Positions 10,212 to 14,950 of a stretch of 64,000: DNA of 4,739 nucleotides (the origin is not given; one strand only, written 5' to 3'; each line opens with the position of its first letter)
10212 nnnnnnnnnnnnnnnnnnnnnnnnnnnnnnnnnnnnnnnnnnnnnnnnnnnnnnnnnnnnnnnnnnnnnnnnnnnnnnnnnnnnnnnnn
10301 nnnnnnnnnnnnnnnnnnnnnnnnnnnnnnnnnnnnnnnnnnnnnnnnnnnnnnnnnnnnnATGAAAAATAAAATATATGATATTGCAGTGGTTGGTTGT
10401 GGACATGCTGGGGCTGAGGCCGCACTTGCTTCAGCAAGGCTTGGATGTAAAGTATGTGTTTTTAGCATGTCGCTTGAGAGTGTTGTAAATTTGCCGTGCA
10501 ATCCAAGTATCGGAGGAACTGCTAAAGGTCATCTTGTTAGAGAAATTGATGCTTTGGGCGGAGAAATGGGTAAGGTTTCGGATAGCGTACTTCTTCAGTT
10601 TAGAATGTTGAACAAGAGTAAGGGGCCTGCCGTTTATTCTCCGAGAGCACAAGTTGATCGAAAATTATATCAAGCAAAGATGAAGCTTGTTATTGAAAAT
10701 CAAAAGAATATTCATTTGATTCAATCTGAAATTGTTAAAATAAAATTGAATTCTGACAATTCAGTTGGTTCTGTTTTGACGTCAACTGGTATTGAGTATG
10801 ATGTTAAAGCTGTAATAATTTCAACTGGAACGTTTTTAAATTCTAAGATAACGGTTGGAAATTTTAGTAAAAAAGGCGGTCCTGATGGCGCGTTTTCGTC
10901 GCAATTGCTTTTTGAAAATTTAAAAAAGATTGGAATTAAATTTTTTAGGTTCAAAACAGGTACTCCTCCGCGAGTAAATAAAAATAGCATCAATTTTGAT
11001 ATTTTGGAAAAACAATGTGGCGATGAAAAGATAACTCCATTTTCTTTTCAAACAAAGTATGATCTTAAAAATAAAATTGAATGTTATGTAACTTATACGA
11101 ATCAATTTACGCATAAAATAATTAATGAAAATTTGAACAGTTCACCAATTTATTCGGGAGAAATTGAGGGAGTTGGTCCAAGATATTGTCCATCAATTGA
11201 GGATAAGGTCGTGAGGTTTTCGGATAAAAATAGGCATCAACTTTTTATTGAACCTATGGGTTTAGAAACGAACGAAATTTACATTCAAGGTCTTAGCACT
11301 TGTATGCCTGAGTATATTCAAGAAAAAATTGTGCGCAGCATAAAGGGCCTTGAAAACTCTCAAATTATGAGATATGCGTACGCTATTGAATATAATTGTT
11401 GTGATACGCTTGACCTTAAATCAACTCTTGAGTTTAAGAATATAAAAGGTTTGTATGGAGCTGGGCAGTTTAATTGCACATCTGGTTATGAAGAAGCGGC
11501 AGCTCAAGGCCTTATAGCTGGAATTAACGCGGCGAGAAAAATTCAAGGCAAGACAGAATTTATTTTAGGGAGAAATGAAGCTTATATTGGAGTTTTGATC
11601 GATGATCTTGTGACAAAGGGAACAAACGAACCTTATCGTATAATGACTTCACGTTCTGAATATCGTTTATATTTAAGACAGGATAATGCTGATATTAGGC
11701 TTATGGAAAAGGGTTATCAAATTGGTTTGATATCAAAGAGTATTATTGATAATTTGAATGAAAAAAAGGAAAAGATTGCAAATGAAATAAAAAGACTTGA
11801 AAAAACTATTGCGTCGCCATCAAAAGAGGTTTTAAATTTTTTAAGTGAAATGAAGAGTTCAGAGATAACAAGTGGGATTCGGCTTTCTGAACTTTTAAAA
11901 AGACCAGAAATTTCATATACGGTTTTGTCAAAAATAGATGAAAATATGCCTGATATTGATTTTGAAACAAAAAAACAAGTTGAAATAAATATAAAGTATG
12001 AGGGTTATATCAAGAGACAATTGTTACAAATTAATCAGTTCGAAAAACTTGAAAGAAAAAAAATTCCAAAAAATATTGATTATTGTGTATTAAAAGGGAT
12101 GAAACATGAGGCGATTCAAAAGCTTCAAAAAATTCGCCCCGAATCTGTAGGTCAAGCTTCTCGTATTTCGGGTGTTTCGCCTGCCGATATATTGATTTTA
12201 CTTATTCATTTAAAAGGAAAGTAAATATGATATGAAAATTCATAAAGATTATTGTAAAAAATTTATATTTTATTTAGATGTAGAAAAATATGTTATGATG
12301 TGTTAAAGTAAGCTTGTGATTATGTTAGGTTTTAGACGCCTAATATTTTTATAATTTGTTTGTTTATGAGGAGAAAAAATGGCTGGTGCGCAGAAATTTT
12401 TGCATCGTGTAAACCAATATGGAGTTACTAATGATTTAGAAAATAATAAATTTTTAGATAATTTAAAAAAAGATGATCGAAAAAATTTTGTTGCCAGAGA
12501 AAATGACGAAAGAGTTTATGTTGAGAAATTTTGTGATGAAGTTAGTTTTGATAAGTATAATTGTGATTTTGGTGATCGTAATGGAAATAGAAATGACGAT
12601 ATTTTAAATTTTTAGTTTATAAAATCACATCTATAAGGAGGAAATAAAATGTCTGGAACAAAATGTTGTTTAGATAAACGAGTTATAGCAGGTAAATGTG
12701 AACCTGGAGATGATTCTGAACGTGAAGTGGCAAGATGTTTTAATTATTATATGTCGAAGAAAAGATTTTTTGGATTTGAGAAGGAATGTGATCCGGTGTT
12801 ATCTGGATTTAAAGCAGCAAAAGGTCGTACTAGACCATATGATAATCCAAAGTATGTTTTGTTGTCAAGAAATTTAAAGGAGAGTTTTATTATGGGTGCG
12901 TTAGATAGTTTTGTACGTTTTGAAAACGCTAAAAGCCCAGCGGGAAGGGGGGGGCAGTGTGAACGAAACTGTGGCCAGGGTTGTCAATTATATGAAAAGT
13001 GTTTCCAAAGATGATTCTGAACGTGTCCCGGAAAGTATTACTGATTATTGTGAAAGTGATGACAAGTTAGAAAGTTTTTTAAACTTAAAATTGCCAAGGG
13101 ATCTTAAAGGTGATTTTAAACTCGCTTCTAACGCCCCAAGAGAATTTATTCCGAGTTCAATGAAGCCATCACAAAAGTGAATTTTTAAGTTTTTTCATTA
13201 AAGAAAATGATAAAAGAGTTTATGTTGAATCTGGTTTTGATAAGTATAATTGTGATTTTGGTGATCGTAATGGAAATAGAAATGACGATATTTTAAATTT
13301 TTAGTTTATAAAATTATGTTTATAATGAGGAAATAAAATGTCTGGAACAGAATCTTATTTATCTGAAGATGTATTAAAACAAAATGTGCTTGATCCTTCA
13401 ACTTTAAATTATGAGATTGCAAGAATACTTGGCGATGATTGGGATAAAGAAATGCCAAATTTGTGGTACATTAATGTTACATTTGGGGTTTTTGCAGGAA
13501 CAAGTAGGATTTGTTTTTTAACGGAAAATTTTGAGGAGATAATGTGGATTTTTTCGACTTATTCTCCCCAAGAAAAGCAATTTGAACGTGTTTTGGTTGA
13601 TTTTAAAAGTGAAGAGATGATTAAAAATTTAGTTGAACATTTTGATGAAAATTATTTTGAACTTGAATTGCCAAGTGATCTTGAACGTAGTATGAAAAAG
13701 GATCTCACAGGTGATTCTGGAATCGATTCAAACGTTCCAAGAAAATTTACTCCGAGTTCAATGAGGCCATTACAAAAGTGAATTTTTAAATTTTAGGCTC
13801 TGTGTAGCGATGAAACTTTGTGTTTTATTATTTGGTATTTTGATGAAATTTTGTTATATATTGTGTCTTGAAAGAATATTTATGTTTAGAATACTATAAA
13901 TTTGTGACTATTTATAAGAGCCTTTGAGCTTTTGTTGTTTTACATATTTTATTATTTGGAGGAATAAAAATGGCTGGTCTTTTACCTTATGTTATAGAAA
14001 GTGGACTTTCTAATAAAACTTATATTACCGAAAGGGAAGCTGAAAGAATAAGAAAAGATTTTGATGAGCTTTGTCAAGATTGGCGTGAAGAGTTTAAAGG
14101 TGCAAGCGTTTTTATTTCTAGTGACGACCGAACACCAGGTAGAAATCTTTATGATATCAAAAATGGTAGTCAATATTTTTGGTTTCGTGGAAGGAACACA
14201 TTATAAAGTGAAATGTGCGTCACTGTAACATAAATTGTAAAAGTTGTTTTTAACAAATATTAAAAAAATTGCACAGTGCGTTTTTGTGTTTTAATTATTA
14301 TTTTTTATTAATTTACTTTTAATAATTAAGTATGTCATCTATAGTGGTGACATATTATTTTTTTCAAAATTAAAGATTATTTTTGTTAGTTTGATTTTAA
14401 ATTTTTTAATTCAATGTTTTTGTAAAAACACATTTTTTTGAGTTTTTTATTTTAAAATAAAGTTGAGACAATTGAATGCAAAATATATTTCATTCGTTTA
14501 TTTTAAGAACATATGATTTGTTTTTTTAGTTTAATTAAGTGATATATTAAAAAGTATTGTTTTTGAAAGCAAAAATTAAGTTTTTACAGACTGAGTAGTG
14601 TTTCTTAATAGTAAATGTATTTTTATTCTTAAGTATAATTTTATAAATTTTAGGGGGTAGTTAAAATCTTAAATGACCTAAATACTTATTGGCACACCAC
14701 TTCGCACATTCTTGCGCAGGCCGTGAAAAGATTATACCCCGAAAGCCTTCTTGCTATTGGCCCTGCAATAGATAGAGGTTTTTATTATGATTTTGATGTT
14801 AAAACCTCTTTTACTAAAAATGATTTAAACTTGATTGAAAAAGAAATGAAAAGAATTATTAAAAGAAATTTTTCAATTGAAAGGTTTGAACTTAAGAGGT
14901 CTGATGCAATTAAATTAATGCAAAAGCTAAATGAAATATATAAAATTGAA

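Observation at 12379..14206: Duplicated small-gene cassette between mnmG and thrS: conserved 5' and 3' ends around unrelated gene bodies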

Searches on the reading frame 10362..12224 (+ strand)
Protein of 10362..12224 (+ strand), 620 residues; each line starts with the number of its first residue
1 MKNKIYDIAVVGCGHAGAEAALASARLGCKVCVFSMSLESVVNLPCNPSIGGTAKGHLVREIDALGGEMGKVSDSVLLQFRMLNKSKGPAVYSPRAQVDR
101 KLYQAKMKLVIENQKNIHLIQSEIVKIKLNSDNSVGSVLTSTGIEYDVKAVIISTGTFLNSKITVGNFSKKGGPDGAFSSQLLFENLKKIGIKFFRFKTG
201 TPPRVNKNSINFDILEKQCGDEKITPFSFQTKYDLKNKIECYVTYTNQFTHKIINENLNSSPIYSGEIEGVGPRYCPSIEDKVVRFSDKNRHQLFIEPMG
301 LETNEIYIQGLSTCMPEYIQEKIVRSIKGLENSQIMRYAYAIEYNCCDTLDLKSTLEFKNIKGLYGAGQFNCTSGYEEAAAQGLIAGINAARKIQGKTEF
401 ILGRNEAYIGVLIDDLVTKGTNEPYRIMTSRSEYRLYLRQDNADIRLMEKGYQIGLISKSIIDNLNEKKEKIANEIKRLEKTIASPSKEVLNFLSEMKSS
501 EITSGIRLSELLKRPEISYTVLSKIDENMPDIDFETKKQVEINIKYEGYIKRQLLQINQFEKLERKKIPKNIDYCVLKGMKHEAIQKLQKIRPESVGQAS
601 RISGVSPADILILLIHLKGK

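Call 24: search_protein_families(library=phrogs, proteins=[P0001, P0003, P0004], max_evalue=1)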
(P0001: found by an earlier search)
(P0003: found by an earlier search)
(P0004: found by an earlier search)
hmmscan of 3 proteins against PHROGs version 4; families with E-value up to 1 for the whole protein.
P0001 (78 aa): 3 families
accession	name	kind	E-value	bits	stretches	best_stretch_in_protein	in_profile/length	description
phrog_20178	-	unknown function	0.0061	17.7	1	5-47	16-58/77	-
phrog_27597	-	unknown function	0.04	15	1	13-54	22-63/75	-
phrog_27021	-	unknown function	0.062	13.8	1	4-49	14-59/223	-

P0003 (147 aa): 2 families
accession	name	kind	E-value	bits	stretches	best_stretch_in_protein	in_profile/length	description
phrog_33781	-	unknown function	0.033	14.7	1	48-104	44-98/255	-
phrog_26297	-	unknown function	0.23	12.9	1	46-102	23-82/93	-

P0004 (78 aa): 0 families

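Call 25: search_protein_families(library=padloc, proteins=[P0001, P0003, P0004], max_evalue=1)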
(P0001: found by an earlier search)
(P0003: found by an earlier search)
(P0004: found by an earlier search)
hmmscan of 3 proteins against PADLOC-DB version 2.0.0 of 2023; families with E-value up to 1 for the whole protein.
P0001 (78 aa): 0 families

P0003 (147 aa): 0 families

P0004 (78 aa): 0 families

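Call 26: search_protein_families(library=ncbifam, proteins=[P0001, P0003, P0004], max_evalue=1)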
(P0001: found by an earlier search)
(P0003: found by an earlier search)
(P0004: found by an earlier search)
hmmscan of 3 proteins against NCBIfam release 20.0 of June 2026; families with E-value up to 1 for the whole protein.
P0001 (78 aa): 2 families
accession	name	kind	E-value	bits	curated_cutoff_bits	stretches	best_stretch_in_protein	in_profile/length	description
TIGR02802.1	Pal_lipo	equivalog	0.008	16.3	125.35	1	32-76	20-64/104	peptidoglycan-associated lipoprotein Pal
NF053765.1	AntSigFFinGp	equivalog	0.04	14.3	95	1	22-54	25-57/76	anti-sigma-F factor Fin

P0003 (147 aa): 0 families

P0004 (78 aa): 0 families

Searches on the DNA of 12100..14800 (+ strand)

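Call 30: search_rna_families(source=window, start=12100, end=14800, threshold=evalue, max_evalue=1)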
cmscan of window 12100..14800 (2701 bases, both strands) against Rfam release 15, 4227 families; matches with E-value up to 1: 0.
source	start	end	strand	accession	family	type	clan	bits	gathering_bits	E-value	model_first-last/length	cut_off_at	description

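Call 32: search_dna_similar(query=window:12300-14300:+, collection=phages, mode=distant, max_evalue=0.01)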
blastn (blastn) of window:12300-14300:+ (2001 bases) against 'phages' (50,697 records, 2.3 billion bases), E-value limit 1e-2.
Records with a match: 2; places in all: 2; records where one place covers at least 80% of the query: 0.
Best place of each record, by identity: 80-90% 2.
By first word of the organism name: Listeria 2.
By host as written in the record: Listeria monocytogenes 2.
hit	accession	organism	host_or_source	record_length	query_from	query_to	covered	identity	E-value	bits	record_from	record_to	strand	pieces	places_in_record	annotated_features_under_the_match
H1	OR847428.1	Listeria phage LM 4-11-1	Listeria monocytogenes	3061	127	171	2%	83.3%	4e-3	50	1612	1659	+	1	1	record has no annotation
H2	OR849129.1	Listeria phage LM 4-14-1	Listeria monocytogenes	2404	127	171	2%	83.3%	4e-3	50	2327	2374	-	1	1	record has no annotation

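Call 33: search_dna_similar(query=window:12300-14300:+, collection=plasmids, mode=distant, max_evalue=0.01)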
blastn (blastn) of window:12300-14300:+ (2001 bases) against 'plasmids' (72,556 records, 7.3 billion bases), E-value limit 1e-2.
No match.
